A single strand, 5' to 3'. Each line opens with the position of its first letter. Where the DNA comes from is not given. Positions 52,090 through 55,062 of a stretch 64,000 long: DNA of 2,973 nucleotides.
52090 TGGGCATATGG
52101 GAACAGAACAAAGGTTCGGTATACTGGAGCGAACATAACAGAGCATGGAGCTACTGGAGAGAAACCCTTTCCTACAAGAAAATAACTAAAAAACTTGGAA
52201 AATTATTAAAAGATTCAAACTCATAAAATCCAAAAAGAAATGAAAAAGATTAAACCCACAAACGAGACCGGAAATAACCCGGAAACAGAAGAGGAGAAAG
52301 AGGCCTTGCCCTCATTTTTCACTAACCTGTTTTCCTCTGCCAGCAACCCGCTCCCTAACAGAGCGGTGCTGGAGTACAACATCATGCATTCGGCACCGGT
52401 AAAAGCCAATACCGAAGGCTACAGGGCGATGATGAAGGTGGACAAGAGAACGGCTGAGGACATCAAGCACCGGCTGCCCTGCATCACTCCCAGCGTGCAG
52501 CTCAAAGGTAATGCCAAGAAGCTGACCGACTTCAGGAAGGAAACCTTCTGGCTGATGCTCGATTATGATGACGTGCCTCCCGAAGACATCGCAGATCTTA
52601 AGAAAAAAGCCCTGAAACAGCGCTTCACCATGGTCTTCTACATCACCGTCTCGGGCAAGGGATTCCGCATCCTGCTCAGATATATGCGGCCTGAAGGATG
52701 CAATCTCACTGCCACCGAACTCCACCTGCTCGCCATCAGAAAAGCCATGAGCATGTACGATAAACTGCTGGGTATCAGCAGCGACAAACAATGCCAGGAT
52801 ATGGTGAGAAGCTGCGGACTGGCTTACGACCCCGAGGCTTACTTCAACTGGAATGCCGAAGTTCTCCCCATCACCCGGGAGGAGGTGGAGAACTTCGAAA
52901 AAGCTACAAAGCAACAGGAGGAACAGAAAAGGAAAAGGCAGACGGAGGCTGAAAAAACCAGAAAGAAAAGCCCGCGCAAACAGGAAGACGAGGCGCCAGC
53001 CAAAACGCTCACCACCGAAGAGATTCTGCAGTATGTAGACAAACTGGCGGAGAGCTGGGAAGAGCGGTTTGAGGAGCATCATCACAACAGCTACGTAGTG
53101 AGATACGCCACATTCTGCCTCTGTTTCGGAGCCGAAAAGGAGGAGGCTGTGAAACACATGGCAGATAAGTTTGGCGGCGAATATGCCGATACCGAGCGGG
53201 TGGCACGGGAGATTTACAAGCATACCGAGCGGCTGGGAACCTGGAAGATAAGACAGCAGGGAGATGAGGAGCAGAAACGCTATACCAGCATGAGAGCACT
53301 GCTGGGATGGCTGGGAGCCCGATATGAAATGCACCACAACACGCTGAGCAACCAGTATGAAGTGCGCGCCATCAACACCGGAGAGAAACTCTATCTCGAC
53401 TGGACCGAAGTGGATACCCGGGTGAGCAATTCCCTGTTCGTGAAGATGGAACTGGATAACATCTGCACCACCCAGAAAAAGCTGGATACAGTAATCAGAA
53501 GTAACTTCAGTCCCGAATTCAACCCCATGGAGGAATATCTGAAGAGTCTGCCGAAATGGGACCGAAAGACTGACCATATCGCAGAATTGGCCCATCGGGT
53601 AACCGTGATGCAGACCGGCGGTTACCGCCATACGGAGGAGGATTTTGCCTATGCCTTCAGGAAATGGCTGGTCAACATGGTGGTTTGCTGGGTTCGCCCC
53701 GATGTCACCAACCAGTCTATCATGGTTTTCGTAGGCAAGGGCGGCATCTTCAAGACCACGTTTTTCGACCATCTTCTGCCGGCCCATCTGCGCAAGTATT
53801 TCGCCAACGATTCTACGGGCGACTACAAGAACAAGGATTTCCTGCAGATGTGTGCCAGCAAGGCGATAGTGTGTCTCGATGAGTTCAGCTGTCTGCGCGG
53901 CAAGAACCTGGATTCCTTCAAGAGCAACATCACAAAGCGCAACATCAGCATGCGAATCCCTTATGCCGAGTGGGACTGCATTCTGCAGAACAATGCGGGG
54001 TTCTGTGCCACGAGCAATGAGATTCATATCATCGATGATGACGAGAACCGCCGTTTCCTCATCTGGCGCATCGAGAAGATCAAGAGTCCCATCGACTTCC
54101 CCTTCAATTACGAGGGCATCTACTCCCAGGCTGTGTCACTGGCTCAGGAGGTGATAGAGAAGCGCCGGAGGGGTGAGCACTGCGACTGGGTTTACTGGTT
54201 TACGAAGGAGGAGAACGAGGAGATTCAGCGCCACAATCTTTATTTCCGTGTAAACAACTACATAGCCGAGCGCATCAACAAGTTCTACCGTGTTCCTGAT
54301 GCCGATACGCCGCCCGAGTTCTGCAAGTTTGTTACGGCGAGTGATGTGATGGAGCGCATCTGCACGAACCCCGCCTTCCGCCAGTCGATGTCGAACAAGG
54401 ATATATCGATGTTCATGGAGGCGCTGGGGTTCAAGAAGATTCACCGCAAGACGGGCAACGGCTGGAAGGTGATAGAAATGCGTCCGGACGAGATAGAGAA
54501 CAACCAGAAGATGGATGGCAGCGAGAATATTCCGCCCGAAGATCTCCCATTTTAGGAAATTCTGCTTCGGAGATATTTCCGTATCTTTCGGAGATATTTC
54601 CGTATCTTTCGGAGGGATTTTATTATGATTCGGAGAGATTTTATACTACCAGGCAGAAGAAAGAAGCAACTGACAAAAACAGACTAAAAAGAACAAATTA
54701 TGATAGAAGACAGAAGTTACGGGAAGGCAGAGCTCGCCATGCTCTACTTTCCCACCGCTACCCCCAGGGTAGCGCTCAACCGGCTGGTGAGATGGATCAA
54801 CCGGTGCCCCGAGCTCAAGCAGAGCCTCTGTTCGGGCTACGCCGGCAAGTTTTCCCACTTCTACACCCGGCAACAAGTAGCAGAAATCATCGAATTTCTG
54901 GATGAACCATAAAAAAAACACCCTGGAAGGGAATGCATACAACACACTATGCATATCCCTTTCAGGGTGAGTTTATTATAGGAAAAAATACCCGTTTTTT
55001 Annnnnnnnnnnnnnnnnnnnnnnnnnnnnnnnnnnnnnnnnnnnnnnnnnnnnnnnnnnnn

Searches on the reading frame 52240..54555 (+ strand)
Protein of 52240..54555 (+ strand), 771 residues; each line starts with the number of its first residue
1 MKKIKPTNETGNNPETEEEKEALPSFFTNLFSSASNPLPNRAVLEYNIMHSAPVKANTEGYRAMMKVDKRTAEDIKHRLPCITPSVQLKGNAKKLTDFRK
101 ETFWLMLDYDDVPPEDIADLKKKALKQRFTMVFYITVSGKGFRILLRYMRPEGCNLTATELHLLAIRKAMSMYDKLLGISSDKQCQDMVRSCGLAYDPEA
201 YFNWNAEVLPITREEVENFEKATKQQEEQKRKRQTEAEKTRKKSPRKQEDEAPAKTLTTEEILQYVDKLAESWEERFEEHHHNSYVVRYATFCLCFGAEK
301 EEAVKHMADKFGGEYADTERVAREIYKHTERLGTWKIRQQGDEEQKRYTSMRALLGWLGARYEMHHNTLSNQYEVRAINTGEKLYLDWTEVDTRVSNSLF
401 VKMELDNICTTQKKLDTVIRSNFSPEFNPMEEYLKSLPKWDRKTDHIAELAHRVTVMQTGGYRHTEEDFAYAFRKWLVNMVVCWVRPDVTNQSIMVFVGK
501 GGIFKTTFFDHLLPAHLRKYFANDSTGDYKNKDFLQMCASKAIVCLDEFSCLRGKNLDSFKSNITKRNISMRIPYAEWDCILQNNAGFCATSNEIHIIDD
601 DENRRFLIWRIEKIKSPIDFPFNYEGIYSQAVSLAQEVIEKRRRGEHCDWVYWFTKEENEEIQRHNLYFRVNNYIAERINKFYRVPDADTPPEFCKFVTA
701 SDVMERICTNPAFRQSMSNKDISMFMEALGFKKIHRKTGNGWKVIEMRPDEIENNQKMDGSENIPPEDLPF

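Call 6: search_protein_families(library=pfam, proteins=[window:52240-54555:+])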
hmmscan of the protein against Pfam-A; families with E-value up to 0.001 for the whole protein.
window:52240-54555:+ (771 aa): 3 families
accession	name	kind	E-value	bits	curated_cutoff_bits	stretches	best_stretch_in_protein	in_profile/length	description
PF08800.15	BT4734-like_N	-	1.7e-24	86.9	22.4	1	75-202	2-134/134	BT4734-like, N-terminal domain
PF05272.17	VapE-like_dom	-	2.5e-20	73.3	25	1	436-666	3-212/217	Virulence-associated protein E-like domain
PF19263.5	DUF5906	-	4.6e-07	30.9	27.6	1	497-605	1-114/114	Family of unknown function (DUF5906)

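Call 14: search_protein_families(library=ncbifam, proteins=[window:52240-54555:+], max_evalue=0.1)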
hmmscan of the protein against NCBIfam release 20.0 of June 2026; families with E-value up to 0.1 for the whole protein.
window:52240-54555:+ (771 aa): 3 families
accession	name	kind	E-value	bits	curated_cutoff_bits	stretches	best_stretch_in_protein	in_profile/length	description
NF040562.1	PrimPol_Db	equivalog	4.5e-17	62.3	200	1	51-266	30-236/335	CRISPR-associated primase-polymerase type B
TIGR03499.1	FlhF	equivalog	0.0082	16.2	174.15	0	425-507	135-213/286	flagellar biosynthesis GTPase FlhF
TIGR03037.1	anthran_nbaC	equivalog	0.062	13.3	145.95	0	637-690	99-153/159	3-hydroxyanthranilate 3,4-dioxygenase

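Call 15: search_protein_families(library=phrogs, proteins=[window:52240-54555:+], max_evalue=0.1)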
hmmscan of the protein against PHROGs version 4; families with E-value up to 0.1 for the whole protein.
window:52240-54555:+ (771 aa): 5 families
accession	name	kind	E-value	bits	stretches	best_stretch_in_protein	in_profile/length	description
phrog_1313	-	DNA, RNA and nucleotide metabolism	3e-32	113.3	1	234-742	37-546/568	DNA helicase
phrog_15962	-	DNA, RNA and nucleotide metabolism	2.9e-31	109.5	1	225-744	336-799/835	DNA primase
phrog_256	-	DNA, RNA and nucleotide metabolism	8e-18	65.4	1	365-687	402-705/798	DNA helicase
phrog_16593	-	DNA, RNA and nucleotide metabolism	3.9e-13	49.6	1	409-743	482-801/823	DNA primase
phrog_14787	-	unknown function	0.00014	22.5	1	73-223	49-210/299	-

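Call 25: find_related_loci(query=window:52240-54555:+, collection=genome_contigs, flank=3500)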
Query window:52240-54555:+ (771 aa) in genome_contigs; peptide patterns used: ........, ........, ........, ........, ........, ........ (x = any residue, [..] = any of these).
50 stretches matched a pattern; 28 encode a relative of the query (tblastn E <= 1e-3); 28 distinct loci.
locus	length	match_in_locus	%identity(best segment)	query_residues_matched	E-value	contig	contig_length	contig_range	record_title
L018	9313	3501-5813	98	1-771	0e+0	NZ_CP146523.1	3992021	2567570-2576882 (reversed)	Segatella copri strain G8 chromosome, complete genome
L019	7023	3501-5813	95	1-771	0e+0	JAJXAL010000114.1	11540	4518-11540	MAG: Segatella copri isolate B78_maxbin.001.fa NODE_320_length_11540_cov_190.955943, whole genome shotgun sequence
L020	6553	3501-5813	96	1-771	0e+0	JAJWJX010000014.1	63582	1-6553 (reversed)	MAG: Segatella copri isolate B31_bin.8.fa NODE_56_length_63582_cov_45.979505, whole genome shotgun sequence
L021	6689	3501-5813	95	1-771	0e+0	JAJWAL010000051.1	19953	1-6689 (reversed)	MAG: Segatella copri isolate A77_bin.9.fa NODE_181_length_19953_cov_27.102473, whole genome shotgun sequence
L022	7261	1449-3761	95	1-771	0e+0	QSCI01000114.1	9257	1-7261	Segatella copri strain OF03-3 OF03-3.Scaf114, whole genome shotgun sequence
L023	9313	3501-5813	95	1-771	0e+0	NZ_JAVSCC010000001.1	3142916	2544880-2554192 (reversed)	Segatella copri strain H-2632 NODE_1, whole genome shotgun sequence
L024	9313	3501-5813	95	1-771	0e+0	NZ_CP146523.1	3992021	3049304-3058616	Segatella copri strain G8 chromosome, complete genome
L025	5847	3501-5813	95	1-771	0e+0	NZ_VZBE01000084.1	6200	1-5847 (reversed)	Segatella copri strain iAP1412 NODE_55_length_6200_cov_31.2968_ID_109, whole genome shotgun sequence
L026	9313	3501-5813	95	1-771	0e+0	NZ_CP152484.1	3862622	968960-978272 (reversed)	Segatella copri strain HDD04 chromosome, complete genome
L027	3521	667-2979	95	1-771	0e+0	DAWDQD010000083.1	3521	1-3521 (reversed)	MAG TPA_asm: Segatella copri isolate gSpreadC_ID_2961 NODE_13348_length_3521_cov_12.381997, whole genome shotgun sequenc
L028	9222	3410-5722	94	1-771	0e+0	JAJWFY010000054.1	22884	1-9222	MAG: Segatella copri isolate B22_bin.11.fa NODE_404_length_22884_cov_57.752245, whole genome shotgun sequence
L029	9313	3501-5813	93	1-771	0e+0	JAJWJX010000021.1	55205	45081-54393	MAG: Segatella copri isolate B31_bin.8.fa NODE_76_length_55205_cov_44.944062, whole genome shotgun sequence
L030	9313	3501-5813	93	1-771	0e+0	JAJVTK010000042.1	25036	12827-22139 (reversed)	MAG: Segatella copri isolate A2_bin.1.fa NODE_49_length_25036_cov_80.675033, whole genome shotgun sequence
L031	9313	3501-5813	97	1-771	0e+0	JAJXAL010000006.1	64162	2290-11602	MAG: Segatella copri isolate B78_maxbin.001.fa NODE_15_length_64162_cov_195.104170, whole genome shotgun sequence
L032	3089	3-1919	97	133-771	0e+0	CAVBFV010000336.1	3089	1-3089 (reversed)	Lachnospiraceae bacterium isolate H07604-L1_cleanbin_000017 genome assembly, contig: Spades_H07604-L1_contig_6744, whole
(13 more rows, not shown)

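Call 94: search_solved_structures(query=window:52240-54555:+, max_evalue=1)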
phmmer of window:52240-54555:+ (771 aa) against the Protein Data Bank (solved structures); distinct sequences matched with E-value up to 1: 1.
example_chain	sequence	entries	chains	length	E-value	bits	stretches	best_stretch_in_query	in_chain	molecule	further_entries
9l0a_I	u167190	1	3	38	0.72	11.1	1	468-495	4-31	Photosystem I reaction center subunit VIII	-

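Call 96: find_homologous_proteins(query=window:52240-54555:+, max_evalue=1e-10)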
Query window:52240-54555:+ (771 aa): 35 proteins with E <= 1e-10 among 8000 candidates.
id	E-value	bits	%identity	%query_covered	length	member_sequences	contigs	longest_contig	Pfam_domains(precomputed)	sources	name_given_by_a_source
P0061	0.0e+0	1731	96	100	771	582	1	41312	PF19263.6,PF05272.18,PF08800.16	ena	-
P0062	0.0e+0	1703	94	100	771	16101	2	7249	PF19263.6,PF05272.18,PF08800.16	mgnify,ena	mgnify:FL=1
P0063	0.0e+0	1079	98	60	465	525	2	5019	PF19263.6,PF05272.18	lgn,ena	-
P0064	0.0e+0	1066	59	100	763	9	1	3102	PF19263.6,PF05272.18,PF08800.16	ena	-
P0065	0.0e+0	1060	60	98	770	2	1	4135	PF19263.6,PF05272.18,PF08800.16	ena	-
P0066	0.0e+0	1045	92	63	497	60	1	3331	PF08800.16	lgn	-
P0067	0.0e+0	1034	58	100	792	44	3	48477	PF19263.6,PF05272.18,PF08800.16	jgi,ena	-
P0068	0.0e+0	1032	58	100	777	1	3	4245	PF19263.6,PF05272.18,PF08800.16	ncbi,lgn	-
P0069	4.5e-290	982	93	60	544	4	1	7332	PF08800.16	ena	-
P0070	1.7e-280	951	95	57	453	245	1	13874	PF08800.16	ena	-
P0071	3.1e-236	804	66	68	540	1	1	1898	PF19263.6,PF05272.18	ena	-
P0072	5.0e-218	744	46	96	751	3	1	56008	PF19263.6,PF05272.18,PF08800.16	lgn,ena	-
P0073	5.5e-209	714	42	96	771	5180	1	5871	PF19263.6,PF05272.18,PF08800.16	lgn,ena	-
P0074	6.4e-207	707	44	97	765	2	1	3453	PF19263.6,PF05272.18,PF08800.16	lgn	-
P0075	7.6e-206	704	43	97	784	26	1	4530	PF19263.6,PF05272.18,PF08800.16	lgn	-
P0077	1.2e-204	700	42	96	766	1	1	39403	PF19263.6,PF05272.18,PF08800.16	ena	-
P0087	2.9e-187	642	40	96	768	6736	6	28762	PF19263.6,PF05272.18,PF08800.16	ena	-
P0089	9.8e-183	627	38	97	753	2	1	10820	PF19263.6,PF05272.18,PF08800.16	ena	-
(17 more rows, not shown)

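Call 97: find_encoding_contigs(protein=P0067, flank=3000, max_places=2)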
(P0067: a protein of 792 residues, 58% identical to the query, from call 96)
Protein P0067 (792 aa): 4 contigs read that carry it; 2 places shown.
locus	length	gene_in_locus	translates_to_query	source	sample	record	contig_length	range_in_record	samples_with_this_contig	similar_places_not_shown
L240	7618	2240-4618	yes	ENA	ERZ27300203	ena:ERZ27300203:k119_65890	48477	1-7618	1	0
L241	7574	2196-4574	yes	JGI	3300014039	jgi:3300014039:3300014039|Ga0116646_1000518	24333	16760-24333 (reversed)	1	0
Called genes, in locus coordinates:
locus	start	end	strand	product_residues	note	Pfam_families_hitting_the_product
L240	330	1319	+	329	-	-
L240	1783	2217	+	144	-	-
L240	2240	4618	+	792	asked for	PF08800:BT4734-like_N, PF05272:VapE-like_dom, PF19263:DUF5906 (weak)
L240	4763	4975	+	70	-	PF14053:DUF4248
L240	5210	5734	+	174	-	PF18291:HU-HIG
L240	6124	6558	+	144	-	PF01510:Amidase_2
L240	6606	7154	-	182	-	PF03806:ABG_transport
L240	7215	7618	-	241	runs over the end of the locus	PF00072:Response_reg, PF19355:DUF5932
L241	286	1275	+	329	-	-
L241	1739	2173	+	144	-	-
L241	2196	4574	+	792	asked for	PF08800:BT4734-like_N, PF05272:VapE-like_dom, PF19263:DUF5906 (weak)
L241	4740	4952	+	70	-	PF14053:DUF4248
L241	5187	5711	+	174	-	PF18291:HU-HIG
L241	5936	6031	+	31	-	PF20096:DUF6486 (weak)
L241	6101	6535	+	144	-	PF01510:Amidase_2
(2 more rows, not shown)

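Call 98: find_encoding_contigs(protein=P0077, flank=3000, max_places=2)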
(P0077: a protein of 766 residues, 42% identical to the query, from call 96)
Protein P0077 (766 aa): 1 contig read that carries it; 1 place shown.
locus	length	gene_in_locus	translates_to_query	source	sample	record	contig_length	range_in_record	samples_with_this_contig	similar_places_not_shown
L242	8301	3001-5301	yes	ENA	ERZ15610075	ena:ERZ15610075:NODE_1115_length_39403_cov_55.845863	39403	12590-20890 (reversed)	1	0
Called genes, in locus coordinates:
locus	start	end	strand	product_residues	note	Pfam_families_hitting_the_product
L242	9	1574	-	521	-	PF09820:AAA-ATPase_like, PF08011:PDDEXK_9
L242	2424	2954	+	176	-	-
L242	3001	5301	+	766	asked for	PF08800:BT4734-like_N, PF05272:VapE-like_dom, PF19263:DUF5906 (weak)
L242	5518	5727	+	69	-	PF14053:DUF4248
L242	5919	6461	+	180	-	PF18291:HU-HIG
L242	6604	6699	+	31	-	PF20096:DUF6486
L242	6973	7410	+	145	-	PF01510:Amidase_2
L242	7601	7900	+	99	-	PF20482:DUF6722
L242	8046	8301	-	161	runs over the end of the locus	PF16585:Lipocalin_8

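Call 99: find_encoding_contigs(protein=P0087, flank=3000, max_places=2)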
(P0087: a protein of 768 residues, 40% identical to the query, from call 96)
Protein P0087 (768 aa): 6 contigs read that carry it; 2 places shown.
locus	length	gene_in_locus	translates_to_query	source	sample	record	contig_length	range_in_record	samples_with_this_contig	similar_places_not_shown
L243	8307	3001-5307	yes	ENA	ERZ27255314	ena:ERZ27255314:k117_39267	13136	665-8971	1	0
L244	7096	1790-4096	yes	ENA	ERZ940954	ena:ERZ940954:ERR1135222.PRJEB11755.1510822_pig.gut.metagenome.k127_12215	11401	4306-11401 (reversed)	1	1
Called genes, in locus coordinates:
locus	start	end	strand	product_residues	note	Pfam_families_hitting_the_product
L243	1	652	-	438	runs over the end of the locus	PF03631:Virul_fac_BrkB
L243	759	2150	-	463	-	PF02614:UxaC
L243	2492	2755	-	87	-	-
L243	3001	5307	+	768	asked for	PF08800:BT4734-like_N, PF05272:VapE-like_dom, PF19263:DUF5906 (weak)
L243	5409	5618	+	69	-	PF14053:DUF4248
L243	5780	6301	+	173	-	PF18291:HU-HIG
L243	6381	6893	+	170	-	PF01510:Amidase_2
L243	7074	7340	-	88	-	PF19567:CpsB_CapC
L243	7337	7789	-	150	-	PF19567:CpsB_CapC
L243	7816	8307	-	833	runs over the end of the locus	PF01656:CbiA (faint), PF13807:GNVR, PF10609:ParA (faint), PF13614:AAA_31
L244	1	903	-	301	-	?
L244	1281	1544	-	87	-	-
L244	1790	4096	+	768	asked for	PF08800:BT4734-like_N, PF05272:VapE-like_dom, PF19263:DUF5906 (weak)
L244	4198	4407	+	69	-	PF14053:DUF4248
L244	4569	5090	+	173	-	PF18291:HU-HIG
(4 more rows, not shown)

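Call 100: find_encoding_contigs(protein=P0089, flank=3000, max_places=2)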
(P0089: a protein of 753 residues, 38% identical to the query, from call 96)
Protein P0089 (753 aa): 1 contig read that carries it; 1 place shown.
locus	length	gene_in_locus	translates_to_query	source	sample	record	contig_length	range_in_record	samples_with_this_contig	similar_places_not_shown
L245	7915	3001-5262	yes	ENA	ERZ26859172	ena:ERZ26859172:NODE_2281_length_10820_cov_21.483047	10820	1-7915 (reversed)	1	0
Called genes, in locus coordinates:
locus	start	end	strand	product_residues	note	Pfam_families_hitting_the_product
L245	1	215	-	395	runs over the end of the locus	PF13439:Glyco_transf_4, PF00534:Glycos_transf_1, PF13692:Glyco_trans_1_4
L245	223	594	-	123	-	PF00132:Hexapep, PF14602:Hexapep_2 (weak)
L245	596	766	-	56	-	-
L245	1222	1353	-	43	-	-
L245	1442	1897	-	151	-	-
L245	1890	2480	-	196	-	PF13274:SocA_Panacea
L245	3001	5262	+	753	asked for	PF08800:BT4734-like_N, PF05272:VapE-like_dom, PF19263:DUF5906 (weak)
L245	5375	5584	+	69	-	PF14053:DUF4248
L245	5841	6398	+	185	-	PF18291:HU-HIG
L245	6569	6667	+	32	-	-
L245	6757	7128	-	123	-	PF13366:PDDEXK_3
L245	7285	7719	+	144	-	PF01510:Amidase_2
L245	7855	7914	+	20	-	?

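Call 110: predict_structure(alignment_id=A4)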
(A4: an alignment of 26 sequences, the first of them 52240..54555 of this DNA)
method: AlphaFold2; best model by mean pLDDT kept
length: 771 residues; sequences in the alignment: 26
mean_pLDDT: 81.8   pTM: 0.51
mean pLDDT of the five models: 81.8, 81.1, 79.6, 79.0, 77.8
residues with pLDDT >= 90: 290; 70-90: 352; 50-70: 62; < 50: 67
segments of 3 or more residues with pLDDT < 50: 1-19, 233-255, 338-346, 755-765, 767-771
pLDDT, mean of each block of 10 residues (from residue 1): 33 36 90 87 94 95 90 91 89 78 94 91 96 95 95 85 95 94 90 94 95 87 66 46 31 54 83 68 77 86 89 83 84 59 49 84 90 84 75 85 76 85 90 95 94 89 88 96 90 88 83 92 87 87 89 82 87 67 90 74 83 89 95 95 91 92 86 77 86 87 80 68 85 87 85 53 46 33
secondary structure, 60 per line:
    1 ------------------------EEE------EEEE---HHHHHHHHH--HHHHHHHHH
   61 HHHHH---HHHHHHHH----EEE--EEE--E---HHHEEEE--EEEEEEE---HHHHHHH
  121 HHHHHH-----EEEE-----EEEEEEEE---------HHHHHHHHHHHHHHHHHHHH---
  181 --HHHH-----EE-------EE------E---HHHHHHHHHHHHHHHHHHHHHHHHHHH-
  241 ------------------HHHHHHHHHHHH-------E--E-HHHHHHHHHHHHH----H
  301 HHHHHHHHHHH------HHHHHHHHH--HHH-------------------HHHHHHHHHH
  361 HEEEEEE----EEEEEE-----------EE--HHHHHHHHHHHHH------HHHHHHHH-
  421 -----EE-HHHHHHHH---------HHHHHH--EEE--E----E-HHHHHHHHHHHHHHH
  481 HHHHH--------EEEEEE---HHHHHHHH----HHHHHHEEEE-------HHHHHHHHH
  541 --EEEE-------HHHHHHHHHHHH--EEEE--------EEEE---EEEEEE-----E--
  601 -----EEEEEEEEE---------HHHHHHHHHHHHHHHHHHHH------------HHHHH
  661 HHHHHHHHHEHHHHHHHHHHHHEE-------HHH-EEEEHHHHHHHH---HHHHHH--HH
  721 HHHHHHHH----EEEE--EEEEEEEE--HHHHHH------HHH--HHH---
elements in order (helices of 4 or more, strands of 3 or more residues): E25-27 E34-37 H41-49 H52-65 H69-76 E81-83 E86-88 E98-101 E104-110 H114-126 E132-135 E141-148 H158-177 H183-186 H213-239 H259-270 H283-295 H300-311 H318-326 H351-361 E362-367 E372-377 H393-405 H412-419 H429-436 H446-451 E454-456 H466-485 E494-499 H503-510 H515-520 E521-524 H532-540 E543-546 H554-565 E568-571 E580-583 E587-592 E606-614 H624-643 H656-669 H671-682 E696-699 H700-707 H711-716 H719-728 E733-736 E739-746 H749-754

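Call 112: fold_search(model_id=the predicted structure, library=pdb)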
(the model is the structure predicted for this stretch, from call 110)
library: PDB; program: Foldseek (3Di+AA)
matches with E <= 10: 840; with E <= 0.001: 152
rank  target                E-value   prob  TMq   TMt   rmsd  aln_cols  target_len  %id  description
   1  7pds_E                1.5e-14  1.00  0.33  0.53   8.5       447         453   14  The structure of PriRep1 with dsDNA (released 2022-07-13)
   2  7pds_D                1.6e-14  1.00  0.33  0.53   8.9       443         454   14  The structure of PriRep1 with dsDNA (released 2022-07-13)
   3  7pds_F                1.8e-14  1.00  0.33  0.53   8.9       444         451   14  The structure of PriRep1 with dsDNA (released 2022-07-13)
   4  7pds_C                3.0e-14  1.00  0.33  0.53   9.0       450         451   14  The structure of PriRep1 with dsDNA (released 2022-07-13)
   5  7pds_B                3.4e-14  1.00  0.34  0.56   8.5       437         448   14  The structure of PriRep1 with dsDNA (released 2022-07-13)
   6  7pds_A                4.1e-14  1.00  0.35  0.56   7.8       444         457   13  The structure of PriRep1 with dsDNA (released 2022-07-13)
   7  6lrb_D                1.1e-09  1.00  0.26  0.45  10.7       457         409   13  The A form apo structure of NrS-1 C terminal region-CTR (released 2020-04-08)
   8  6k9e_A                1.1e-09  1.00  0.24  0.41  12.2       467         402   11  The A form apo structure of NrS-1 C terminal region-CTR(305-718) (released 2020-06-17)
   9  6lrb_C                1.1e-09  1.00  0.26  0.43  11.0       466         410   12  The A form apo structure of NrS-1 C terminal region-CTR (released 2020-04-08)
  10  6k9c_B                1.2e-09  1.00  0.26  0.44  11.3       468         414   12  The apo structure of NrS-1 C terminal region (305-718) (released 2020-04-08)
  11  8iqi_A                1.4e-09  1.00  0.23  0.20  31.4       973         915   11  Structure of Full-Length AsfvPrimPol in Complex-Form (released 2023-07-26)
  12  6k9e_B                1.6e-09  1.00  0.24  0.41  12.0       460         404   12  The A form apo structure of NrS-1 C terminal region-CTR(305-718) (released 2020-06-17)
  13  8ww8_B                2.7e-09  1.00  0.22  0.20  30.1       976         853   11  Structure of Apo-Form AsfvPrimPol Hexamer (released 2025-04-30)
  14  8wvz_E                2.8e-09  1.00  0.28  0.25  30.8       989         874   11  Structure of ADP-Form AsfvPrimPol Hexamer (released 2024-10-30)
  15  6lrb_A                3.0e-09  1.00  0.24  0.41  10.8       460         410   12  The A form apo structure of NrS-1 C terminal region-CTR (released 2020-04-08)
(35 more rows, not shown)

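Call 113: search_protein_families(library=padloc, proteins=[window:52240-54555:+], max_evalue=0.001)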
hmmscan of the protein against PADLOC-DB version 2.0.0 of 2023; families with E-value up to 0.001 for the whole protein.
window:52240-54555:+ (771 aa): 2 families
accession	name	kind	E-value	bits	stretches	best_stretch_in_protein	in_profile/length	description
PDLC01618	PrimPol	-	3.2e-29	99.7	1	75-201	2-121/121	"CAS-I,CAS-II,CAS-III,CAS-IV,CAS-V,CAS-VI; associated"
PDLC03818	RTasVirE-PriCT2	-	4e-22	77.1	1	25-279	8-248/320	DRT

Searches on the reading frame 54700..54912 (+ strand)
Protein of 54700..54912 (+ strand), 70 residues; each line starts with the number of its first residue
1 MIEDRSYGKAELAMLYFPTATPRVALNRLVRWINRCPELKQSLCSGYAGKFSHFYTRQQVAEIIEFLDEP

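Call 14: search_protein_families(library=ncbifam, proteins=[window:54700-54912:+], max_evalue=0.1)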
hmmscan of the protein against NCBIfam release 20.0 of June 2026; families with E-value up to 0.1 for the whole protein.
window:54700-54912:+ (70 aa): 0 families

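Call 28: search_protein_families(library=pfam, proteins=[window:54700-54912:+])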
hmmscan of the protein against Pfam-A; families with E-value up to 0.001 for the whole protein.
window:54700-54912:+ (70 aa): 1 family
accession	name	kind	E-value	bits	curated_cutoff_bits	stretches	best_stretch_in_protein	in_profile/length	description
PF14053.11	DUF4248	-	5.2e-23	81.3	27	1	5-70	3-68/68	Domain of unknown function (DUF4248)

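Call 83: search_protein_families(library=pfam, proteins=[window:54700-54912:+], max_evalue=10)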
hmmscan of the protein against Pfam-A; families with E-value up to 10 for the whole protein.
window:54700-54912:+ (70 aa): 2 families
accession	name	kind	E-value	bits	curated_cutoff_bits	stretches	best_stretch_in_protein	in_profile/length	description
PF14053.11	DUF4248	-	5.2e-23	81.3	27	1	5-70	3-68/68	Domain of unknown function (DUF4248)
PF07836.16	DmpG_comm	-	0.14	12.2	27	1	40-59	5-24/63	DmpG-like communication domain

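Call 113: search_protein_families(library=padloc, proteins=[window:54700-54912:+], max_evalue=0.001)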
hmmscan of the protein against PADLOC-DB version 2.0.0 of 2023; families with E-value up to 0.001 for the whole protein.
window:54700-54912:+ (70 aa): 0 families
